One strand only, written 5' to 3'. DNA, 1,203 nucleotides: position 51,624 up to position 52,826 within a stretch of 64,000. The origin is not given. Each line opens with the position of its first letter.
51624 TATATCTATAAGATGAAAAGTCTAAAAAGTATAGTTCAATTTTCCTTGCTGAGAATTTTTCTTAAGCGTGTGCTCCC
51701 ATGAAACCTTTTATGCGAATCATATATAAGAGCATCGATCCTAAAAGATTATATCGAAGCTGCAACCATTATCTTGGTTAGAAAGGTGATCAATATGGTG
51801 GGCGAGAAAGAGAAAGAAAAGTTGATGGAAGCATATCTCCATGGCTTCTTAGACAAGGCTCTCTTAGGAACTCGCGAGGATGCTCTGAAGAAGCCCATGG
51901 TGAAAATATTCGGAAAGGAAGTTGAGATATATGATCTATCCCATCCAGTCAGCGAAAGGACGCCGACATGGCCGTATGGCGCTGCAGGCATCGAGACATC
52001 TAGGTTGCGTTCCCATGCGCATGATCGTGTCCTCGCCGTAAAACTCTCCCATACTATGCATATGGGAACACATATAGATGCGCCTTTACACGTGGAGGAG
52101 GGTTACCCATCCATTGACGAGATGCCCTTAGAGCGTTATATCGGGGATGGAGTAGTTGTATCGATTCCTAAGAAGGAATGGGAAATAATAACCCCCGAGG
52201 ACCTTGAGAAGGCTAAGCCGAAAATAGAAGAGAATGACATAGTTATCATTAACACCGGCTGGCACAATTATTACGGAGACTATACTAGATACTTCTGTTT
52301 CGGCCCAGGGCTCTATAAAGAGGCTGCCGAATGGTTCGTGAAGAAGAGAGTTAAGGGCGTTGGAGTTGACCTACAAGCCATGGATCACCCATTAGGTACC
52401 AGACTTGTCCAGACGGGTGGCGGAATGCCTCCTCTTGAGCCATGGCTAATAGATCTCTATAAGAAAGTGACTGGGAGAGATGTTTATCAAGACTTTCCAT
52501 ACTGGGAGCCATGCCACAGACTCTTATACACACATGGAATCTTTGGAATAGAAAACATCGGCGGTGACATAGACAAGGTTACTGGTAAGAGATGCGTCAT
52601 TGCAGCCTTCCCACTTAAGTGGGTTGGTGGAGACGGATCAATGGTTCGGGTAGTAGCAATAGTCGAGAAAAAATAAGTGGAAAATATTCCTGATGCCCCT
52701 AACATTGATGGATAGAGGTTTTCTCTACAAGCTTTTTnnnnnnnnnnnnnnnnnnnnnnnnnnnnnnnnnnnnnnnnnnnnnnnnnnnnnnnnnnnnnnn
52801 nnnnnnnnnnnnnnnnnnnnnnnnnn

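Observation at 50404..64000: Possible archaeal anaerobic trihydroxybenzene-type catabolic island (integrated hypothesis)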

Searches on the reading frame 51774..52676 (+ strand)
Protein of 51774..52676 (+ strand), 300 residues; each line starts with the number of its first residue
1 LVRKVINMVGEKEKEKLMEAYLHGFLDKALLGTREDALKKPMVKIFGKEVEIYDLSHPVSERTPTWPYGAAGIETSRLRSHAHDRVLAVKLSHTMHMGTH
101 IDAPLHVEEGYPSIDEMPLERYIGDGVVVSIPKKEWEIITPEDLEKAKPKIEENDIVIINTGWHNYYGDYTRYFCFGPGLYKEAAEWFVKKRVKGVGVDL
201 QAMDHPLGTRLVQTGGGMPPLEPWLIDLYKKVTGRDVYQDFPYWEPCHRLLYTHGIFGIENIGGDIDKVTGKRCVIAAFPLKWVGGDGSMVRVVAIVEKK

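Call 3: search_protein_families(library=pfam, proteins=[window:51774-52676:+])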
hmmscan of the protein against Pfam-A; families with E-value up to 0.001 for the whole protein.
window:51774-52676:+ (300 aa): 1 family
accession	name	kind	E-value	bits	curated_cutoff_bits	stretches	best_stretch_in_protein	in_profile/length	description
PF04199.19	Cyclase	-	4.3e-39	134.4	23.1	1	53-205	1-142/142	Putative cyclase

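Call 7: search_solved_structures(query=window:51774-52676:+, max_evalue=0.001, show_alignments=1)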
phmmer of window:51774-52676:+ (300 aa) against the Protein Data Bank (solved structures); distinct sequences matched with E-value up to 0.001: 12.
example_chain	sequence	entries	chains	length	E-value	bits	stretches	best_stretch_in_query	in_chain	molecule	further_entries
1r61_A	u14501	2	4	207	1.8e-13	53.7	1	50-203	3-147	metal-dependent hydrolase | Hydrolase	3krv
5nnb_A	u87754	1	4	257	1.1e-11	47.8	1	90-209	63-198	isatin hydrolase A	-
5nna_A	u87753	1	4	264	1.2e-11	47.7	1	90-209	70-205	isatin hydrolase A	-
4co9_A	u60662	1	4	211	1.1e-10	44.5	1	53-206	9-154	KYNURENINE FORMAMIDASE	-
4cz1_A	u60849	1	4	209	1.2e-10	44.4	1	53-206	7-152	KYNURENINE FORMAMIDASE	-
5nmp_A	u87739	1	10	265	1.9e-10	43.7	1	241-298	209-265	Isatin hydrolase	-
8f9x_A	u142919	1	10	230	2.7e-10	43.2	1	51-206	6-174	Cyclase family protein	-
4cog_A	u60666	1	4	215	7.5e-10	41.8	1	52-175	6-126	KYNURENINE FORMAMIDASE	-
8hmo_A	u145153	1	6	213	1.6e-08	37.4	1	51-203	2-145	Metal-dependent hydrolase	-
4j0n_A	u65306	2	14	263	8.3e-08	35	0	246-299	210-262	Isatin hydrolase B | Putative uncharacterized protein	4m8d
4cob_A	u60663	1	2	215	5.7e-07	32.3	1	51-204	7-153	KYNURENINE FORMAMIDASE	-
2b0a_A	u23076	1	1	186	0.00073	22.1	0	248-298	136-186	Hypothetical protein MJ0783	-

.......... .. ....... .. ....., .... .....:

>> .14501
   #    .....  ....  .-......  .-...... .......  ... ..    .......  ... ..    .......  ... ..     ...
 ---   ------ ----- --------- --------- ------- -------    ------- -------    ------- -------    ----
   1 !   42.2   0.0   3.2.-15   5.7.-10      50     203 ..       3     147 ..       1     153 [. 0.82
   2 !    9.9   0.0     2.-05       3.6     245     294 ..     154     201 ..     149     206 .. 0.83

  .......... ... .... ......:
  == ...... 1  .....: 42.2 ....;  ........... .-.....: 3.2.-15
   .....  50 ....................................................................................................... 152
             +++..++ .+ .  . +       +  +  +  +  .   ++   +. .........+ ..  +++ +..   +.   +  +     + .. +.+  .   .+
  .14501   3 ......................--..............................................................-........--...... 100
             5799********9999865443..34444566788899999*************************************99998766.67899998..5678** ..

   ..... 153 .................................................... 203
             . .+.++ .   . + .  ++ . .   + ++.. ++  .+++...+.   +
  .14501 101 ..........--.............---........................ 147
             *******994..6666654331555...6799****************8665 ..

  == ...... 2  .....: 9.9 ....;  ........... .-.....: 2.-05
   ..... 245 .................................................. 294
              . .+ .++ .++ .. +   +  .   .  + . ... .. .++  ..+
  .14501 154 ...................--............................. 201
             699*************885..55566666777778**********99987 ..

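Call 8: search_protein_families(library=ncbifam, proteins=[window:51774-52676:+], max_evalue=0.00001)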
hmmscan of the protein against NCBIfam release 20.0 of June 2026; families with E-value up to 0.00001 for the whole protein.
window:51774-52676:+ (300 aa): 1 family
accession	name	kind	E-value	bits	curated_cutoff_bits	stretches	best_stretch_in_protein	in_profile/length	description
TIGR03035.1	trp_arylform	equivalog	2.6e-20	73.3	223.05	1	52-204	2-148/206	arylformamidase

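Call 35: find_homologous_proteins(query=window:51795-52676:+, max_evalue=1e-10)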
Query window:51795-52676:+ (293 aa): 928 proteins with E <= 1e-10 among 1777 candidates; the best 120 are listed.
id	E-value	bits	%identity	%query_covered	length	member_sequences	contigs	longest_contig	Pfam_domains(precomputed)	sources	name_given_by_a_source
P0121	6.9e-195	664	94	100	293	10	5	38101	PF04199.20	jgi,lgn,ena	-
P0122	1.6e-164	565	81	98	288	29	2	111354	PF04199.20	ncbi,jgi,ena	-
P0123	1.1e-162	559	80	98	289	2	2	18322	PF04199.20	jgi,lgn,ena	-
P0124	1.6e-161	555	80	98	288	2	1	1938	PF04199.20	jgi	-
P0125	1.6e-160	552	79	98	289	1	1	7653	PF04199.20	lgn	-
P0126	8.9e-157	539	78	98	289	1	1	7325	PF04199.20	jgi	-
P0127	2.0e-155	535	76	98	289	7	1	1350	PF04199.20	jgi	jgi:kynurenine formamidase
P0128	1.6e-153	529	76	98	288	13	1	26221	PF04199.20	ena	-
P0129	6.8e-149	513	75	97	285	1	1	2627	PF04199.20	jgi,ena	-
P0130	6.1e-147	507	51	86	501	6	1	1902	PF04199.20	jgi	jgi:kynurenine formamidase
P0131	5.4e-143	494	50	95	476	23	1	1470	PF04199.20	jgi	jgi:kynurenine formamidase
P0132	1.9e-141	489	49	84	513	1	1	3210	PF04199.20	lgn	-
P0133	1.9e-140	486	70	98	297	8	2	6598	PF04199.20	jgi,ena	-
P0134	3.9e-138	478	49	84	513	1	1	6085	PF04199.20,PF11256.14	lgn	-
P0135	6.7e-137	474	52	86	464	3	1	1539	PF04199.20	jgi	jgi:kynurenine formamidase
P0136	1.8e-136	473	71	96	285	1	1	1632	PF04199.20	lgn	-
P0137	1.5e-135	470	68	98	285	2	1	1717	PF04199.20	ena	-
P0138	6.6e-135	467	69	96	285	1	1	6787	PF04199.20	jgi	-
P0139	1.1e-134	467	71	94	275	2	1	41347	PF04199.20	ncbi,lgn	ncbi:MAG: cyclase family protein [Candidatus Caldarchaeum sp.]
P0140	2.0e-133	463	52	85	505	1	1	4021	PF04199.20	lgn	-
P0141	4.7e-133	461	69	94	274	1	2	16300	PF04199.20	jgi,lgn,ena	-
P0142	4.1e-128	445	52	86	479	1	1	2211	PF04199.20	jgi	jgi:kynurenine formamidase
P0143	2.8e-124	433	67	92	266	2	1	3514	PF04199.20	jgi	jgi:kynurenine formamidase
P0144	2.3e-121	423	49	86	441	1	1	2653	PF04199.20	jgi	jgi:kynurenine formamidase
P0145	6.6e-121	421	62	98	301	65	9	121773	PF04199.20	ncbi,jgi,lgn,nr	ncbi:MAG: cyclase family protein [Conexivisphaera sp.]|jgi:kynurenine formamidase|nr:cyclase family 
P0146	7.7e-121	421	62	98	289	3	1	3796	PF04199.20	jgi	-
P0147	1.8e-120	420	63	99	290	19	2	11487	PF04199.20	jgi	-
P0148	2.3e-120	420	65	96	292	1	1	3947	PF04199.20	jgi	-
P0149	2.7e-120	419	63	98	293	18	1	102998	PF04199.20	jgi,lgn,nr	nr:cyclase family protein [Candidatus Freyarchaeota archaeon]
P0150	2.7e-120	419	64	96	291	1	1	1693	PF04199.20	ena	-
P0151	4.1e-120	419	64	96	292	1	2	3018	PF04199.20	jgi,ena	-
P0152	4.8e-120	419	63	96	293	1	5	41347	PF04199.20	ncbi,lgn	ncbi:MAG: cyclase family protein [Candidatus Caldarchaeum sp.]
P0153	5.0e-120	419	64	96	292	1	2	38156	PF04199.20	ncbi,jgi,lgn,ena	-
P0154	1.5e-119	417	64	96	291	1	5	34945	PF04199.20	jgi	jgi:kynurenine formamidase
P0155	1.6e-119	417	64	96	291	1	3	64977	PF04199.20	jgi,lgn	jgi:kynurenine formamidase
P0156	2.2e-119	416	64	96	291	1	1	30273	PF04199.20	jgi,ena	jgi:kynurenine formamidase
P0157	4.8e-119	415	64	96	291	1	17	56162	PF04199.20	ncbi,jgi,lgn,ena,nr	ncbi:MAG: cyclase family protein [Thaumarchaeota archaeon]|jgi:kynurenine formamidase|nr:cyclase fam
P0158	1.1e-118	414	64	93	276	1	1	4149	PF04199.20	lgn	-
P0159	3.3e-118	413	61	95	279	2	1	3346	PF04199.20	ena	-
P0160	4.1e-118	412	63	96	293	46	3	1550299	PF04199.20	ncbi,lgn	-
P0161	5.6e-118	412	64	99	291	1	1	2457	PF04199.20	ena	-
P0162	6.5e-118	412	62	96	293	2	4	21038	PF04199.20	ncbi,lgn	ncbi:MAG: cyclase family protein [Nitrososphaerota archaeon]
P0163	2.3e-117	410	61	96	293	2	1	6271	PF04199.20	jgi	-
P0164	7.1e-117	408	62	98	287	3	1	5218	PF04199.20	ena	-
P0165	3.6e-116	406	62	96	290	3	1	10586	PF04199.20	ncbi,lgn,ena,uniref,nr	ncbi:cyclase family protein [Archaeoglobus sp.]|uniref:cyclase family protein n=1 Tax=Archaeoglobus 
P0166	7.0e-116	405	61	99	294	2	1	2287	PF04199.20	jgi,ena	-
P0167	1.6e-114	401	60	99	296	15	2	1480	PF04199.20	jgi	jgi:kynurenine formamidase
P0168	2.8e-114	400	59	96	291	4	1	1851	PF04199.20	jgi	jgi:kynurenine formamidase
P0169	2.8e-114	400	61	96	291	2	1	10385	PF04199.20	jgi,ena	-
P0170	1.7e-113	397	62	94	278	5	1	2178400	PF04199.20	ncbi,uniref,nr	ncbi:conserved hypothetical protein [Archaeoglobus fulgidus DSM 4304]|uniref:Cyclase family protein 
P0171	2.4e-113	397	61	96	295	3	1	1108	PF04199.20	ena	-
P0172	2.6e-113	397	65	90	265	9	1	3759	PF04199.20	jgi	jgi:kynurenine formamidase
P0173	1.5e-112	394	61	99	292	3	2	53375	PF04199.20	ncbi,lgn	ncbi:MAG: cyclase family protein [Candidatus Bathyarchaeia archaeon]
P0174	1.9e-112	394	60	99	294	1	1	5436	PF04199.20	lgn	-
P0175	4.6e-112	392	58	66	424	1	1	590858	PF04199.20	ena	-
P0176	9.8e-112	391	60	95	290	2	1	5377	PF04199.20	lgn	-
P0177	2.0e-111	390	60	96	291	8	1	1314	PF04199.20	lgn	-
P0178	1.7e-110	387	65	87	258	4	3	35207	PF04199.20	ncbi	ncbi:MAG: cyclase family protein [Candidatus Bathyarchaeia archaeon]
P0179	1.9e-110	387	58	99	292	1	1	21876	PF04199.20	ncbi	-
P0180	8.9e-110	385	60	98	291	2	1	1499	PF04199.20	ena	-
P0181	9.0e-110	385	59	95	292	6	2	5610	PF04199.20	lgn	-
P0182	6.9e-109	382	61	94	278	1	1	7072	PF04199.20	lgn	-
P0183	3.5e-108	380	59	98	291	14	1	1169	PF04199.20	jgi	-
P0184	3.6e-108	380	58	95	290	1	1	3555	PF04199.20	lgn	-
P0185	1.9e-107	377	60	92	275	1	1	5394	PF04199.20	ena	-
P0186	2.9e-107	377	56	99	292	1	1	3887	PF04199.20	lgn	-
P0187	5.2e-107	376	58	99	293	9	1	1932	PF04199.20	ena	-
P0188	9.4e-106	372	56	98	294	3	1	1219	PF04199.20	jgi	jgi:kynurenine formamidase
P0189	2.8e-105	370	59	96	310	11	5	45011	PF04199.20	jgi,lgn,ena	jgi:kynurenine formamidase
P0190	6.8e-105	369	56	98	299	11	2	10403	PF04199.20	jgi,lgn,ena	-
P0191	1.2e-104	368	54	99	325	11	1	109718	PF04199.20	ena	-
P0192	3.4e-104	367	58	99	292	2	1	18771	PF04199.20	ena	-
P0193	1.4e-103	365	57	94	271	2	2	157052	PF04199.20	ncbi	ncbi:MAG: cyclase family protein [Nitrososphaerales archaeon]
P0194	3.5e-103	363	53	98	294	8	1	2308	PF04199.20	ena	-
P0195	4.2e-103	363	59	92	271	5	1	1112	PF04199.20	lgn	-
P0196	9.5e-103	362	56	93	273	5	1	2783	PF04199.20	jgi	jgi:kynurenine formamidase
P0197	1.9e-102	361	61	87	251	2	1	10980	PF04199.20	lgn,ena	-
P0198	1.2e-99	352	57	97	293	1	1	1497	PF04199.20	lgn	-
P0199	4.8e-99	350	59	85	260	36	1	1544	PF04199.20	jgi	-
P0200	1.1e-98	348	49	89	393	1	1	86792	PF04199.20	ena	-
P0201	2.1e-97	344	59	86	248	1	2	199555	PF04199.20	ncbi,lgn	-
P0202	7.8e-97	342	60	85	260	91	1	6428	PF04199.20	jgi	jgi:kynurenine formamidase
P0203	1.1e-96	342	57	85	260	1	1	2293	PF04199.20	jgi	jgi:kynurenine formamidase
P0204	2.5e-96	341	57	86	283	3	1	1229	PF04199.20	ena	-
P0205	3.1e-96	340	60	86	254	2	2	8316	PF04199.20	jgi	jgi:kynurenine formamidase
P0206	4.2e-96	340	61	86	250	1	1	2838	PF04199.20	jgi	jgi:kynurenine formamidase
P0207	5.1e-96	340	60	86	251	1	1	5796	PF04199.20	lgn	-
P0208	9.7e-96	339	52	60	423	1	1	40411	PF04199.20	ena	-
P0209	1.2e-95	338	57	86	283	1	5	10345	PF04199.20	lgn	-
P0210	1.8e-95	338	60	86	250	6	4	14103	PF04199.20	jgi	jgi:kynurenine formamidase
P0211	2.2e-95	338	59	86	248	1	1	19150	PF04199.20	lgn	-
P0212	2.9e-95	337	60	86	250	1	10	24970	PF04199.20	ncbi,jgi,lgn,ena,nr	ncbi:MAG: Kynurenine formamidase, bacterial [Deltaproteobacteria bacterium]|jgi:kynurenine formamida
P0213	4.3e-95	337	60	86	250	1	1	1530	PF04199.20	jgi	jgi:kynurenine formamidase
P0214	5.1e-95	336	60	86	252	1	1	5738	PF04199.20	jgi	jgi:kynurenine formamidase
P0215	5.9e-95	336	58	88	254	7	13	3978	PF04199.20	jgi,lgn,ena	-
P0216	7.4e-95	336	60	86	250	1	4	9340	PF04199.20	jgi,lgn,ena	-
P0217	9.8e-95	335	59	86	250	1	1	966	PF04199.20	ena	-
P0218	1.6e-94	335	57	88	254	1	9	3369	PF04199.20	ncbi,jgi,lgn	-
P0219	1.7e-94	335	59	86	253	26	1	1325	PF04199.20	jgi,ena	-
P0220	2.8e-94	334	57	86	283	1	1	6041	PF04199.20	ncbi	-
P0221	4.8e-94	333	56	86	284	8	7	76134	PF04199.20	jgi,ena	-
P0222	5.6e-94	333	57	88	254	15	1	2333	PF04199.20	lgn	-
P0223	8.2e-94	332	59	86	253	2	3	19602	PF04199.20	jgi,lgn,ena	-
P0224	1.1e-93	332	60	86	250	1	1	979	PF04199.20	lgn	-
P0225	1.3e-93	332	59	86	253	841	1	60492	PF04199.20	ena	-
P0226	2.0e-93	331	60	86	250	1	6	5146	PF04199.20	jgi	jgi:kynurenine formamidase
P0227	2.6e-93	331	55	89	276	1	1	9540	PF04199.20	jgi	jgi:kynurenine formamidase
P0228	3.3e-93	330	59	85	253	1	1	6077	PF04199.20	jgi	-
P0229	3.7e-93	330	59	85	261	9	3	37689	PF04199.20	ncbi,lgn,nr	ncbi:MAG TPA: cyclase family protein [Anaerolineales bacterium]|nr:cyclase family protein [Anaerolin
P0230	4.4e-93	330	55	86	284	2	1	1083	PF04199.20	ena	-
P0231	4.5e-93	330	58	86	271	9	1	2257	PF04199.20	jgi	jgi:kynurenine formamidase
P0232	4.9e-93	330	58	86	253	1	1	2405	PF04199.20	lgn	-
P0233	6.3e-93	330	56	88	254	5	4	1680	PF04199.20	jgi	-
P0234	6.9e-93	329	58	85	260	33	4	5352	PF04199.20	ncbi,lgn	-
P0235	9.7e-93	329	59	86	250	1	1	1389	PF04199.20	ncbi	-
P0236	1.1e-92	329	56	85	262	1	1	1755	PF04199.20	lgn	-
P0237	1.3e-92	329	59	86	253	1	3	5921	PF04199.20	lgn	-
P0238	1.4e-92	328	59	85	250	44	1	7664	PF04199.20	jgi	jgi:kynurenine formamidase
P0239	4.0e-92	327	57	87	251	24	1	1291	PF04199.20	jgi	jgi:kynurenine formamidase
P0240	4.9e-92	327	59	86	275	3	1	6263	PF04199.20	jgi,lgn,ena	-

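Call 40: find_encoding_contigs(protein=P0170, flank=10000, max_places=1)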
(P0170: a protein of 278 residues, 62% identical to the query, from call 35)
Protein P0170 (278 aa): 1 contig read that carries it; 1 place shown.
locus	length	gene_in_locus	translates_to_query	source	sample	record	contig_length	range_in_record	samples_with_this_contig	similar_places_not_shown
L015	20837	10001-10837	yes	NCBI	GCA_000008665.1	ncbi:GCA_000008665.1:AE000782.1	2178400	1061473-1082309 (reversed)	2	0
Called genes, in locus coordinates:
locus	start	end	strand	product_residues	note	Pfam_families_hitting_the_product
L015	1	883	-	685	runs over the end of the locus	PF02629:CoA_binding, PF13380:CoA_binding_2, PF19045:Ligase_CoA_2 (faint), PF13607:Succ_CoA_lig, PF13549:ATP-grasp_5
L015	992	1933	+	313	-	PF05853:BKACE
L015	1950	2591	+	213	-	PF03807:F420_oxidored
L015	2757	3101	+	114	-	PF05899:Cupin_3, PF07883:Cupin_2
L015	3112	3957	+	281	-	PF00106:adh_short, PF08659:KR, PF01370:Epimerase (weak), PF13561:adh_short_C2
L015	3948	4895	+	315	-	PF02737:3HCDH_N, PF00725:3HCDH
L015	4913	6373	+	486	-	PF00474:SSF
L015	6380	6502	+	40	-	-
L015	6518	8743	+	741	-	PF04879:Molybdop_Fe4S4, PF00384:Molybdopterin, PF01568:Molydop_binding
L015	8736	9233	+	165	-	PF13187:Fer4_9 (faint), PF13237:Fer4_10 (faint), PF13247:Fer4_11, PF14697:Fer4_21 (weak), PF12838:Fer4_7 (weak), PF12797:Fer4_2 (weak), PF00037:Fer4, PF12837:Fer4_6 (weak), +1 more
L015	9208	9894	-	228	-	-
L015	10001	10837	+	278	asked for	PF04199:Cyclase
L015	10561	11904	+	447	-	PF01144:CoA_trans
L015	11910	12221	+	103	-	-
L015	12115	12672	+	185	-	PF01144:CoA_trans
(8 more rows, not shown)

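Call 41: find_encoding_contigs(protein=P0145, flank=10000, max_places=1)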
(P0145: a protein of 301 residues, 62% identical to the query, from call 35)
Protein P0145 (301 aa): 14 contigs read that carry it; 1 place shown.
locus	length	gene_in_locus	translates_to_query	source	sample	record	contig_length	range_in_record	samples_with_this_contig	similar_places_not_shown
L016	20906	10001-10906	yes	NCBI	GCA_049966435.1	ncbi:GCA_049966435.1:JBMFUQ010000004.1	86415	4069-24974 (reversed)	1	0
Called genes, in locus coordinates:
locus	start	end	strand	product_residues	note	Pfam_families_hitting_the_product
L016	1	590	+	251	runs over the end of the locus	PF09754:PAC2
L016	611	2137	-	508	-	PF19864:Radical_SAM_N2, PF04055:Radical_SAM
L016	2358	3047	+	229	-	PF00376:MerR, PF12728:HTH_17, PF13411:MerR_1, PF07244:POTRA (faint), PF00239:Resolvase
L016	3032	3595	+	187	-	PF01497:Peripla_BP_2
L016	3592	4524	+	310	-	PF01032:FecCD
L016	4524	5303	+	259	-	PF13476:AAA_23 (weak), PF00005:ABC_tran, PF02463:SMC_N (faint), PF13304:AAA_21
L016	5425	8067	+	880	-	PF21423:AhtL-like_1st, PF00384:Molybdopterin, PF01568:Molydop_binding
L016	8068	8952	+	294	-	PF00037:Fer4 (faint), PF12838:Fer4_7 (faint), PF13187:Fer4_9 (faint), PF13247:Fer4_11, PF22904:NOMO1-like_2nd (faint), PF13620:CarboxypepD_reg, PF13715:CarbopepD_reg_2 (weak), PF17210:SdrD_B (weak)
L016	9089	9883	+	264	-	PF00378:ECH_1, PF16113:ECH_2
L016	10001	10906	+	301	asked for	PF04199:Cyclase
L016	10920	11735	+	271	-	PF00106:adh_short, PF08659:KR, PF13561:adh_short_C2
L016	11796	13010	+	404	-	PF02515:CoA_transf_3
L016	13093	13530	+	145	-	PF12172:zf-ChsH2, PF01796:OB_ChsH2_C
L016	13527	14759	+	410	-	PF00108:Thiolase_N (faint), PF08545:ACP_syn_III (weak), PF22691:Thiolase_C_1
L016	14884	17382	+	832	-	PF21423:AhtL-like_1st, PF00384:Molybdopterin, PF01568:Molydop_binding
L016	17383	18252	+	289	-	PF12838:Fer4_7 (faint), PF13247:Fer4_11, PF13620:CarboxypepD_reg (weak)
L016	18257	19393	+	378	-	-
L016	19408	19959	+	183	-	-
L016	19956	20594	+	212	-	-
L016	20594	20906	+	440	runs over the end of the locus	PF00501:AMP-binding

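Call 42: find_encoding_contigs(protein=P0122, flank=10000, max_places=1)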
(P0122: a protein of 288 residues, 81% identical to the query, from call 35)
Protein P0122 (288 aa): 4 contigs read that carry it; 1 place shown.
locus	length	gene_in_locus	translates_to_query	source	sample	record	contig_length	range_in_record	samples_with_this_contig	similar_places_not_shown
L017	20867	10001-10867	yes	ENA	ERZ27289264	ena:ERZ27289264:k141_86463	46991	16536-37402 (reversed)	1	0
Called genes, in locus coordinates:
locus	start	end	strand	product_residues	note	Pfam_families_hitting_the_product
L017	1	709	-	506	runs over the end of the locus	PF13433:Peripla_BP_5, PF13458:Peripla_BP_6, PF01094:ANF_receptor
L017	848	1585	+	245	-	PF00005:ABC_tran, PF12399:BCA_ABC_TP_C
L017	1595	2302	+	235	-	PF00005:ABC_tran, PF13304:AAA_21 (faint)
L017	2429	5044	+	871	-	PF21423:AhtL-like_1st (weak), PF00384:Molybdopterin, PF01568:Molydop_binding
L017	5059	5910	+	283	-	PF00037:Fer4 (faint), PF12797:Fer4_2 (faint), PF12837:Fer4_6 (faint), PF13237:Fer4_10 (faint), PF12838:Fer4_7 (weak), PF13187:Fer4_9 (faint), PF13247:Fer4_11, PF13620:CarboxypepD_reg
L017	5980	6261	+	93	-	-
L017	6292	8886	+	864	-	PF21423:AhtL-like_1st, PF00384:Molybdopterin, PF01568:Molydop_binding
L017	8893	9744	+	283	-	PF00037:Fer4 (faint), PF12797:Fer4_2 (faint), PF12838:Fer4_7 (faint), PF13237:Fer4_10 (faint), PF13187:Fer4_9 (faint), PF13247:Fer4_11, PF12837:Fer4_6 (weak), PF13620:CarboxypepD_reg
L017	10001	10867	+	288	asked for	PF04199:Cyclase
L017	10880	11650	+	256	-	PF23441:SDR (weak), PF00106:adh_short, PF03435:Sacchrp_dh_NADP (weak), PF03807:F420_oxidored (weak), PF08659:KR, PF13561:adh_short_C2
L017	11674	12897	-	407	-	PF08545:ACP_syn_III (faint), PF22691:Thiolase_C_1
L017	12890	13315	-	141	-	PF12172:zf-ChsH2, PF01796:OB_ChsH2_C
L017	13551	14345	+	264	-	PF00378:ECH_1, PF16113:ECH_2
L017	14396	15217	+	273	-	PF01135:PCMT, PF01209:Ubie_methyltran, PF06325:PrmA, PF08003:Methyltransf_9, PF13489:Methyltransf_23, PF13847:Methyltransf_31, PF08241:Methyltransf_11, PF08242:Methyltransf_12, +2 more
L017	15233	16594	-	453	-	PF23545:Zn_ribbon_HMPTM, PF04055:Radical_SAM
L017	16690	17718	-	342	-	PF00044:Gp_dh_N (weak), PF01113:DapB_N (weak), PF02800:Gp_dh_C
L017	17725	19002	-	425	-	PF00162:PGK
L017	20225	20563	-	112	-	-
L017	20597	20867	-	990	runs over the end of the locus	PF02369:Big_1 (faint), PF13620:CarboxypepD_reg (faint)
